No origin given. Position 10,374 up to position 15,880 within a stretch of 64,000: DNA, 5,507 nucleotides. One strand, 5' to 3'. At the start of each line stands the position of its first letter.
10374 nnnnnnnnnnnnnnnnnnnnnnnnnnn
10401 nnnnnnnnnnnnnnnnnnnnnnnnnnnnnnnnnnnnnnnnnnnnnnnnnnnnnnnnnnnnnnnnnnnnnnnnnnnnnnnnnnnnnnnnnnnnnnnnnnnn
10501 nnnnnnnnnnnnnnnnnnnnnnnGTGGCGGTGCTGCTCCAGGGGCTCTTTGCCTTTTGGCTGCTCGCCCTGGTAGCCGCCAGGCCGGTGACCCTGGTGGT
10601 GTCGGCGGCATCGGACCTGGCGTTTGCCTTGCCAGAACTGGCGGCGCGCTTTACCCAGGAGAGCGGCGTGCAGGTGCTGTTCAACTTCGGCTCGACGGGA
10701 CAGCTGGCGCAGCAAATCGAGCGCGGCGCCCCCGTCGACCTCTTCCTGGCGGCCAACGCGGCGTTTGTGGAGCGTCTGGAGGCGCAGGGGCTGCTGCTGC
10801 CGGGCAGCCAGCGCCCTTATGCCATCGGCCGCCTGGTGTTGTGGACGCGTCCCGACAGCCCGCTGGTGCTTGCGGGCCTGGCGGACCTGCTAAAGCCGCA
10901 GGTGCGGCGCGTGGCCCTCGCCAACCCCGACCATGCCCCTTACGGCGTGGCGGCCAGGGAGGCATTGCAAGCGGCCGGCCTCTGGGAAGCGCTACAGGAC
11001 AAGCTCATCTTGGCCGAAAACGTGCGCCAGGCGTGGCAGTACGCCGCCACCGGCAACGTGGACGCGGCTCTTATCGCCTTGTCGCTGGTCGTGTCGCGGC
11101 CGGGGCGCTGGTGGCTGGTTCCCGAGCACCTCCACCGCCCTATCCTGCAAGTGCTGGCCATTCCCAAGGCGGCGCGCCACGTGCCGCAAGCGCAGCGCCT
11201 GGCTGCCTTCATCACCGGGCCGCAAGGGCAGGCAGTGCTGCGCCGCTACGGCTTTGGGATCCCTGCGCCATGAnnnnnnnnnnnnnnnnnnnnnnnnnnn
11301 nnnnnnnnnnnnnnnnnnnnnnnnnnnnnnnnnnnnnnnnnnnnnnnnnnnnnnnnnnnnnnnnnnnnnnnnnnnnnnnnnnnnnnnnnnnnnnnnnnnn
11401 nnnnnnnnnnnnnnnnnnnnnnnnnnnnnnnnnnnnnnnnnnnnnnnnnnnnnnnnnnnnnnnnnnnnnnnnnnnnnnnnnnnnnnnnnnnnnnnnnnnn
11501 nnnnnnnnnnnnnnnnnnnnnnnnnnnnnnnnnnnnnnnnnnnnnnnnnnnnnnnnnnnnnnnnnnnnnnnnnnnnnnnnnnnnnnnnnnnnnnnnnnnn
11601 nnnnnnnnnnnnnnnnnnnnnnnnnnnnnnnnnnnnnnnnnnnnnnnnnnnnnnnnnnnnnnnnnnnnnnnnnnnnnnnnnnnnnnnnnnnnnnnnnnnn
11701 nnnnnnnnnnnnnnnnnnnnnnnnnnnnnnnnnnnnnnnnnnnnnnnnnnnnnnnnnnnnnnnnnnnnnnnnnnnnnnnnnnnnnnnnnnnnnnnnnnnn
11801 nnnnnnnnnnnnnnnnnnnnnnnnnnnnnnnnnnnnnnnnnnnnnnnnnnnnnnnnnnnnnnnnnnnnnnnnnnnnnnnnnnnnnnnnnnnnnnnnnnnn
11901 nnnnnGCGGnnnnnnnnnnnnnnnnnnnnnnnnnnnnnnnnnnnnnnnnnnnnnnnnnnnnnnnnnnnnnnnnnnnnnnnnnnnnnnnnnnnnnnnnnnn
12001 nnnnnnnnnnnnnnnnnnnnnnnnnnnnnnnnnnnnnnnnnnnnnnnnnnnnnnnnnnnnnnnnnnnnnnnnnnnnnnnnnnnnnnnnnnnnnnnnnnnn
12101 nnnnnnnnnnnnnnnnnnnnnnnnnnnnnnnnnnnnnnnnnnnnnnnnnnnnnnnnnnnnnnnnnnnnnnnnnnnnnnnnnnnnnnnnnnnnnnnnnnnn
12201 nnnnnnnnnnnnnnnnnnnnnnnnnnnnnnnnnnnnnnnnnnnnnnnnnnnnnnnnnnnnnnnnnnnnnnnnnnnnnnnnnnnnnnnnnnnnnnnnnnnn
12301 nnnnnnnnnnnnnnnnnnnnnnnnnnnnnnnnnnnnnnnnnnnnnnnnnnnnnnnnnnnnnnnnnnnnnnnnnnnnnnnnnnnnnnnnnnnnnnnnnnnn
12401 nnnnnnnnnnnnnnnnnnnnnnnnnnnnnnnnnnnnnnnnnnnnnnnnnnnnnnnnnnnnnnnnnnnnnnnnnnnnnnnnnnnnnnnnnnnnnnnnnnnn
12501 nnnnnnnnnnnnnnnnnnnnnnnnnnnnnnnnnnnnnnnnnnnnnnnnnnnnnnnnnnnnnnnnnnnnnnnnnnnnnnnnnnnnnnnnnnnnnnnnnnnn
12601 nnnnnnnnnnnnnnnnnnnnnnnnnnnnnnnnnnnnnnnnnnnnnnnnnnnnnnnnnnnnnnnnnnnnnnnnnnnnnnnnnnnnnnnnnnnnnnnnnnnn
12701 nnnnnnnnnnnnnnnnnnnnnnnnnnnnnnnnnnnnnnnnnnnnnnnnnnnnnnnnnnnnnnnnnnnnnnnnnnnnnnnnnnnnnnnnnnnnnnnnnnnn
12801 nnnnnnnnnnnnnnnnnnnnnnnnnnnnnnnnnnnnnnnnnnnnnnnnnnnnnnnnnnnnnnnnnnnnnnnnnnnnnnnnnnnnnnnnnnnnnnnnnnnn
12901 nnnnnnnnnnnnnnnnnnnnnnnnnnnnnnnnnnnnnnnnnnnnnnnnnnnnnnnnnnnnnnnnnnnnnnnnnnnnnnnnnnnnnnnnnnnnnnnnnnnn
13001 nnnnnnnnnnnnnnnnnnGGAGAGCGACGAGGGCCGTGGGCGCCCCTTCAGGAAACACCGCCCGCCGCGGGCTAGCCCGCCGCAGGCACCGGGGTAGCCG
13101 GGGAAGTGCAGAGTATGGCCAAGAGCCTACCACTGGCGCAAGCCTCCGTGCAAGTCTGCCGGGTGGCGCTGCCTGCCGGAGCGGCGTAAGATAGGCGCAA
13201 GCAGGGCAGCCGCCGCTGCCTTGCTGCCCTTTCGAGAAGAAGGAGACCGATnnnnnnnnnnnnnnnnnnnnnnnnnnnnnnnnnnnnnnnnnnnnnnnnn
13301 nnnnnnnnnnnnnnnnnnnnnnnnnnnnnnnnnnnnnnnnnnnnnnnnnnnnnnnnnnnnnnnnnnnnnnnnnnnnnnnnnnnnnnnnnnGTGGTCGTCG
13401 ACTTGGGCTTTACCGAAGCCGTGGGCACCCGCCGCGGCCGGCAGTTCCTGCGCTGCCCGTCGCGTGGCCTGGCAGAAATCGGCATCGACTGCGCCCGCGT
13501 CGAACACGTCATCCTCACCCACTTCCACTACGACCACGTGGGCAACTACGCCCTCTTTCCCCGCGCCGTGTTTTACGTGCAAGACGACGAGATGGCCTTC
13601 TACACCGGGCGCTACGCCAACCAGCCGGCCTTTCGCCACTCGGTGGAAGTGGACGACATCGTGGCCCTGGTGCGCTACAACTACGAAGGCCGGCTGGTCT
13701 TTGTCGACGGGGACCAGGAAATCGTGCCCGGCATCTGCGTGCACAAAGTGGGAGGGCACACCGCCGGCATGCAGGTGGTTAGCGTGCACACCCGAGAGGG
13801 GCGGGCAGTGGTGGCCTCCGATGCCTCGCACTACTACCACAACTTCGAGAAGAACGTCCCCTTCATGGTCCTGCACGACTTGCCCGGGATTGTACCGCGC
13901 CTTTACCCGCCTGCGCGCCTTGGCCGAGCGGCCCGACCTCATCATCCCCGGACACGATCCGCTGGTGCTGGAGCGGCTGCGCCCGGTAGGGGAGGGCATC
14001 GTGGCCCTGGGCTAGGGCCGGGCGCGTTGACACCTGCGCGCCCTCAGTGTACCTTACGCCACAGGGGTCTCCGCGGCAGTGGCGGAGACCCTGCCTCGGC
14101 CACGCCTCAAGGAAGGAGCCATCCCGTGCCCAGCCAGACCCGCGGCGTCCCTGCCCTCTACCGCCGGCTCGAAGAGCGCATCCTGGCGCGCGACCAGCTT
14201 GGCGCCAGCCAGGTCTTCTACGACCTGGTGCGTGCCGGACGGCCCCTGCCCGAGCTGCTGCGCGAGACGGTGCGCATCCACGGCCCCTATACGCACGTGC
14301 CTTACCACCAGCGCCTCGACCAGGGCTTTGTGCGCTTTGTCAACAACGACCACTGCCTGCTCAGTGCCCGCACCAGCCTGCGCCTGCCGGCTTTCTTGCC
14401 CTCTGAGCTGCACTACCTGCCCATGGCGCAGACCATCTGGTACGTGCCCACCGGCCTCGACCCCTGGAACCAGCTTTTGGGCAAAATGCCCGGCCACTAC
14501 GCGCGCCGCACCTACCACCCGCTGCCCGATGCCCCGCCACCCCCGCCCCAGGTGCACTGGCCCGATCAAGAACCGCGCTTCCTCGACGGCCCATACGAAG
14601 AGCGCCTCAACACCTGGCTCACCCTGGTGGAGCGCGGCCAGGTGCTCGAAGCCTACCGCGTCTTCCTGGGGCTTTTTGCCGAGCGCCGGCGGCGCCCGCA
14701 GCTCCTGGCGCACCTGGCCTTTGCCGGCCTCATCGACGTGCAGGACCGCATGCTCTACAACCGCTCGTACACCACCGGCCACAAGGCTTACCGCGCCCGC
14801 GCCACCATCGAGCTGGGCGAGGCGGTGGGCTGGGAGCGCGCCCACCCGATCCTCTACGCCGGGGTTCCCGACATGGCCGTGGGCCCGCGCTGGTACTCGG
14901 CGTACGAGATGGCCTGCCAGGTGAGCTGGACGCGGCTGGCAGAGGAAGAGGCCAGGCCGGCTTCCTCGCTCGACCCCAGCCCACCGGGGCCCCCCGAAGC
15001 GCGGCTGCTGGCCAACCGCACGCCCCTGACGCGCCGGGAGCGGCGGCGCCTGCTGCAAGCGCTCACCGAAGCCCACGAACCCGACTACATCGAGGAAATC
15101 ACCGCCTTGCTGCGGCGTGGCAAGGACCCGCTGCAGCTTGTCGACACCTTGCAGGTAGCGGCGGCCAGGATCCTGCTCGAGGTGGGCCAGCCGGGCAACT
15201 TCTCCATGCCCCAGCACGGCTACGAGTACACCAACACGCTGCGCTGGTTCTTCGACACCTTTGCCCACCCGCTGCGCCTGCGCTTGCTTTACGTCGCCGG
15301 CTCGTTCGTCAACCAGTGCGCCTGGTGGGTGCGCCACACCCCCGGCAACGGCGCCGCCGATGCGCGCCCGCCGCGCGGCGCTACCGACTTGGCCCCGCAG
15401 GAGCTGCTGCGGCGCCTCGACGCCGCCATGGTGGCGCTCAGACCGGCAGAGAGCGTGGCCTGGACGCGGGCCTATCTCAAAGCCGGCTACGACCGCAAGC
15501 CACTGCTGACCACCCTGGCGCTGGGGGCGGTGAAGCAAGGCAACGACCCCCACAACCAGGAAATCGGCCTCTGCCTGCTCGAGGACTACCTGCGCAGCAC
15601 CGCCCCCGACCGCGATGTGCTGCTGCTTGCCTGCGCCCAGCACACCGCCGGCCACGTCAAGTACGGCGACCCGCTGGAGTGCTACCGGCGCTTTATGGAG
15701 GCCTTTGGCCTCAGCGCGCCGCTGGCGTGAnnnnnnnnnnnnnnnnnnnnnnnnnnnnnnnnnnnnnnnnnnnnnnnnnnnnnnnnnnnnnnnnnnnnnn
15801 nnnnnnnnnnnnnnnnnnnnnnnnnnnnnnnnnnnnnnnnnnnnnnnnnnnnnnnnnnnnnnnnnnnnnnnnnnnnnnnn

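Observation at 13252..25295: Candidate catabolic island for an unknown amide/amine compound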

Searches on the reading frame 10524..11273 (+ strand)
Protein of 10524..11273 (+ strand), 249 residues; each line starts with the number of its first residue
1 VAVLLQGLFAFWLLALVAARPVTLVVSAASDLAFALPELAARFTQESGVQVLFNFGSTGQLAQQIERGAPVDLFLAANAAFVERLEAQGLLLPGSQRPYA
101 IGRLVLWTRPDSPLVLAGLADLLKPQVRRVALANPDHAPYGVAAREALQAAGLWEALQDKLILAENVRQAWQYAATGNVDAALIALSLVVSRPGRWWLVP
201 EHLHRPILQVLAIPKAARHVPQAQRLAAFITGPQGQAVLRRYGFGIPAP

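Call 10: search_protein_families(library=pfam, proteins=[window:10524-11273:+], max_evalue=0.01)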
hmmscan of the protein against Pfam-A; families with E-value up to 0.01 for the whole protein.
window:10524-11273:+ (249 aa): 2 families
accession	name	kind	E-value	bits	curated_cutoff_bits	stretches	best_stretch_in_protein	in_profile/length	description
PF13531.11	SBP_bac_11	-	1.1e-66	225.3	25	1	24-244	1-226/227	Bacterial extracellular solute-binding protein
PF01547.30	SBP_bac_1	-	1.4e-14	55.3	26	1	35-237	9-307/307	Bacterial extracellular solute-binding protein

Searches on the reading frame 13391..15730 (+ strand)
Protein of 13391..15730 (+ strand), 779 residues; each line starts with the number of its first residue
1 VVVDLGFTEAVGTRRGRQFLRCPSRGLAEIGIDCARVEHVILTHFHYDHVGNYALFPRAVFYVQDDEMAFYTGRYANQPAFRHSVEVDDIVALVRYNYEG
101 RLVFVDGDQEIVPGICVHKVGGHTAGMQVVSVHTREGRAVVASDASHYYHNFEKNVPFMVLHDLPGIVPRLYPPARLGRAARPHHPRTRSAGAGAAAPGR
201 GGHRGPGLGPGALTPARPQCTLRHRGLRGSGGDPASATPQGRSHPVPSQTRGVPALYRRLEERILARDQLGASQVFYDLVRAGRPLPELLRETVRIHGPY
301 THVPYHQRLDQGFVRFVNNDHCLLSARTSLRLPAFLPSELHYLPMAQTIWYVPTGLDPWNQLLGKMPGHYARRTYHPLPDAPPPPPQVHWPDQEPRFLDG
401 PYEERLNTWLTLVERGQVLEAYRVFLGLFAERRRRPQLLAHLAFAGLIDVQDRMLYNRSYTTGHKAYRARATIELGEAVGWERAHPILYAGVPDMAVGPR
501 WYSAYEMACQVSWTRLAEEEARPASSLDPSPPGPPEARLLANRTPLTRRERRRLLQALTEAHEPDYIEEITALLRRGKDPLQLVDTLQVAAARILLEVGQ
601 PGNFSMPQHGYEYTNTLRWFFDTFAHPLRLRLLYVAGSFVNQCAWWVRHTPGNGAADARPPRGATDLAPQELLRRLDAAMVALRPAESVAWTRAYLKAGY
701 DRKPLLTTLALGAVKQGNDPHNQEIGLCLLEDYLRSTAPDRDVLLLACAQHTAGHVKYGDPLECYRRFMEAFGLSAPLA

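Call 5: search_protein_families(library=pfam, proteins=[window:13391-15730:+], max_evalue=0.01)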
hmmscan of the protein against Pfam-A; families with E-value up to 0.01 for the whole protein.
window:13391-15730:+ (779 aa): 1 family
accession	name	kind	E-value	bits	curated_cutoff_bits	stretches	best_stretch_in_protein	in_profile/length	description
PF00753.33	Lactamase_B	-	2e-09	38.1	22.7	1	11-156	28-161/196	Metallo-beta-lactamase superfamily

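Call 6: search_protein_families(library=ncbifam, proteins=[window:13391-15730:+], max_evalue=0.01)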
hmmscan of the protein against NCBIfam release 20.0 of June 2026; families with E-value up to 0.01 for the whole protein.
window:13391-15730:+ (779 aa): 6 families
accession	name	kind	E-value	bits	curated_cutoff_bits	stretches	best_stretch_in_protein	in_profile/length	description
NF045699.1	AHLLactAiiA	equivalog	1.1e-15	57.5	375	1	27-161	86-208/251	quorum-quenching N-acyl homoserine lactonase AiiA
NF047979.1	lactonase_AidB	equivalog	8.3e-14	51.5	360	1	12-151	70-212/271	AidB family quorum-quenching N-acyl homoserine lactonase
NF047976.1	lactonase_AhlS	equivalog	1.2e-10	40.9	475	1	27-156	94-225/276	AhlS family quorum-quenching N-acyl homoserine lactonase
NF047925.1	pyridox_lacton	equivalog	2.3e-09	37.4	325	1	27-155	79-218/268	4-pyridoxolactonase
NF045700.1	AHLLactAttM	equivalog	8.1e-09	35.4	390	1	27-156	84-213/257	AttM family quorum-quenching N-acyl homoserine lactonase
NF047919.1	lactonase_YtnP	equivalog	6.7e-07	28.8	425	1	26-144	89-208/274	YtnP family quorum-quenching lactonase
